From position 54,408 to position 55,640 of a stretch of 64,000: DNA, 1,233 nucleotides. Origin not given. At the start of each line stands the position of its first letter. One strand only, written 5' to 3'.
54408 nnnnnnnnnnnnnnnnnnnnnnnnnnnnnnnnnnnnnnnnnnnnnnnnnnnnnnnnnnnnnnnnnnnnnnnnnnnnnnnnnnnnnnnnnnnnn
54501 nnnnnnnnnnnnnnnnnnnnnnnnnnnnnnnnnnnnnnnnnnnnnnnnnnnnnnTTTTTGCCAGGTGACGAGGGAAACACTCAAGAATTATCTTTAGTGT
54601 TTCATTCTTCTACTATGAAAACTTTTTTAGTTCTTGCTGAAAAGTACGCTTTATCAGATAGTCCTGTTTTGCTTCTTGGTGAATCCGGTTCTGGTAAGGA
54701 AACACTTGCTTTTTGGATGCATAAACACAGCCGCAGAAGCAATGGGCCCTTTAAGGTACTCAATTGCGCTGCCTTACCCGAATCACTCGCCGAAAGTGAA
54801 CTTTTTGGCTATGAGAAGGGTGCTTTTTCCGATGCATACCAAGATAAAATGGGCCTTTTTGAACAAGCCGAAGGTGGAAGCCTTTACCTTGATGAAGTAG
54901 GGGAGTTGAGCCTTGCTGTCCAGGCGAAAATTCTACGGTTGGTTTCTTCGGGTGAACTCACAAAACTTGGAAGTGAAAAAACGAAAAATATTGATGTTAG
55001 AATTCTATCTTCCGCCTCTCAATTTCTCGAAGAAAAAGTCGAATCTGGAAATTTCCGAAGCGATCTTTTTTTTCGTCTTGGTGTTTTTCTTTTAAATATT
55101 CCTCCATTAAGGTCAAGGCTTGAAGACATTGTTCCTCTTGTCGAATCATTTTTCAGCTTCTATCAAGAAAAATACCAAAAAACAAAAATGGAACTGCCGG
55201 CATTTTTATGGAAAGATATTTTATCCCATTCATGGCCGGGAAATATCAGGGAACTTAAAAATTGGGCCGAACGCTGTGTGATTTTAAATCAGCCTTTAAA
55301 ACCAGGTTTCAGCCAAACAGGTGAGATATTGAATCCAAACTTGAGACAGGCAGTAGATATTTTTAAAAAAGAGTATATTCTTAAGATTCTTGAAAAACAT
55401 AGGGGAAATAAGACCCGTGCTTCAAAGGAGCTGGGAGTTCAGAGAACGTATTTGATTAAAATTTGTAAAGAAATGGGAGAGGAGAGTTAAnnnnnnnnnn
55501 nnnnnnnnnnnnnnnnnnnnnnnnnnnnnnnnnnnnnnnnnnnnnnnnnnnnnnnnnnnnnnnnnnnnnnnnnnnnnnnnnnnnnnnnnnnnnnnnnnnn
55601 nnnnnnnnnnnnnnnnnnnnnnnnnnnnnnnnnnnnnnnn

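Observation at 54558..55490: Orphan sigma-54-activator-like AAA+ ATPase with no sensor domain and a GAFSDA variant of the GAFTGA loop, encoded immediately downstream of rpsA.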

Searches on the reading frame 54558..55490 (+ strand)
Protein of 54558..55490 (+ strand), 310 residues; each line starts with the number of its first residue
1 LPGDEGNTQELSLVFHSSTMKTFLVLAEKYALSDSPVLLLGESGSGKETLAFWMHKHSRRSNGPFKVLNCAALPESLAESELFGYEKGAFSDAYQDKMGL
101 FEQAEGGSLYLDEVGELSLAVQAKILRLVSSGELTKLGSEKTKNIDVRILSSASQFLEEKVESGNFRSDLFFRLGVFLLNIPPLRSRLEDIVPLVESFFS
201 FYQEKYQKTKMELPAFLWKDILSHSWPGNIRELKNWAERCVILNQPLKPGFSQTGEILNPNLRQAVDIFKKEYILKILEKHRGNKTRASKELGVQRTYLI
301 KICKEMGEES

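Call 3: search_protein_families(library=pfam, proteins=[window:54558-55490:+], max_evalue=0.01)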
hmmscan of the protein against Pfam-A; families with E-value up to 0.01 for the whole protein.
window:54558-55490:+ (310 aa): 6 families
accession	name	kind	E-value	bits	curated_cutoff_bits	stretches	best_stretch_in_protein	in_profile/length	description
PF00158.32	Sigma54_activat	-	7e-58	195.5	20.2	1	14-178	2-166/168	Sigma-54 interaction domain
PF14532.12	Sigma54_activ_2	-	8.1e-20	71.9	25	1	28-184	15-138/138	Sigma-54 interaction domain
PF25601.1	AAA_lid_14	-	2.2e-13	50.3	27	1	185-245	1-61/87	AAA+ ATPase lid domain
PF02954.25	HTH_8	-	4.7e-07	29.9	22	1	271-298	7-34/42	Bacterial regulatory protein, Fis family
PF07728.20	AAA_5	-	0.00025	21.5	22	1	36-137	1-100/139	AAA domain (dynein-related subfamily)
PF07724.20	AAA_2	-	0.0029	18.1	27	1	37-158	6-129/166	AAA domain (Cdc48 subfamily)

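Call 4: search_protein_families(library=ncbifam, proteins=[window:54558-55490:+], max_evalue=0.01)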
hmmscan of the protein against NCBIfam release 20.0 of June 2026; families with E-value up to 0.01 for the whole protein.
window:54558-55490:+ (310 aa): 26 families (the best 25 are shown)
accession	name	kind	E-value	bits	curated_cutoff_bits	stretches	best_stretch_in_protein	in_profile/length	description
NF003451.0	PRK05022.1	equivalog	8.1e-84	282.2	476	2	8-244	187-423/512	nitric oxide reductase transcriptional regulator NorR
TIGR01817.1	nifA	equivalog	3e-76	257.3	528.85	1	7-245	192-429/534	nif-specific transcriptional activator NifA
NF041552.1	TF_PrdR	equivalog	2.7e-75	253.8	795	1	14-299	270-569/577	sigma-54 dependent transcriptional regulator PrdR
NF008469.0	PRK11361.1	equivalog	2.8e-73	247.2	714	1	16-306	148-454/461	acetoacetate metabolism transcriptional regulator AtoC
TIGR02915.1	PEP_resp_reg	equivalog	2.1e-72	244.4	502.6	1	8-304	136-440/445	PEP-CTERM-box response regulator transcription factor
NF049963.1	RespRegFlgRCampy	domain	1.9e-71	241.2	750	1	12-299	135-420/429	fla regulon two-component system response regulator FlgR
TIGR01818.1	ntrC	equivalog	2.8e-70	237.4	558.6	1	7-243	130-366/463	nitrogen regulation protein NR(I)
NF050807.1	TransRegFlbDCaul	equivalog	3.3e-70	237.2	750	1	10-245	117-352/454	sigma-54-dependent transcriptional regulator FlbD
NF038308.1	RNA_repair_RtcR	equivalog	9.3e-69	232.6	650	1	16-244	185-422/530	RNA repair transcriptional activator RtcR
TIGR02974.1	phageshock_pspF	equivalog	5.1e-67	226.5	443.55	1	20-242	8-231/336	phage shock protein operon transcriptional activator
TIGR02329.1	propionate_PrpR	equivalog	2.8e-66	224.2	499.2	1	13-301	214-522/526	propionate catabolism operon regulatory protein PrpR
NF008085.0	PRK10820.1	equivalog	2.8e-65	220.9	576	1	13-241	206-434/520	transcriptional regulator TyrR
NF041906.1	V4R_TF_MobR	exception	6.3e-65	219.7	999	1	14-245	235-466/544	phenol degradation transcriptional regulator MobR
NF011953.0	PRK15424.1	equivalog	1.7e-64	218.4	703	1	15-305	223-533/538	propionate catabolism operon regulatory protein PrpR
NF007689.0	PRK10365.1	equivalog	8.2e-63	212.7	760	1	10-301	138-438/441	sigma-54-dependent response regulator transcription factor ZraR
NF008622.0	PRK11608.1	equivalog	3.7e-53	180.6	529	1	28-242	23-238/329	phage shock protein operon transcriptional activator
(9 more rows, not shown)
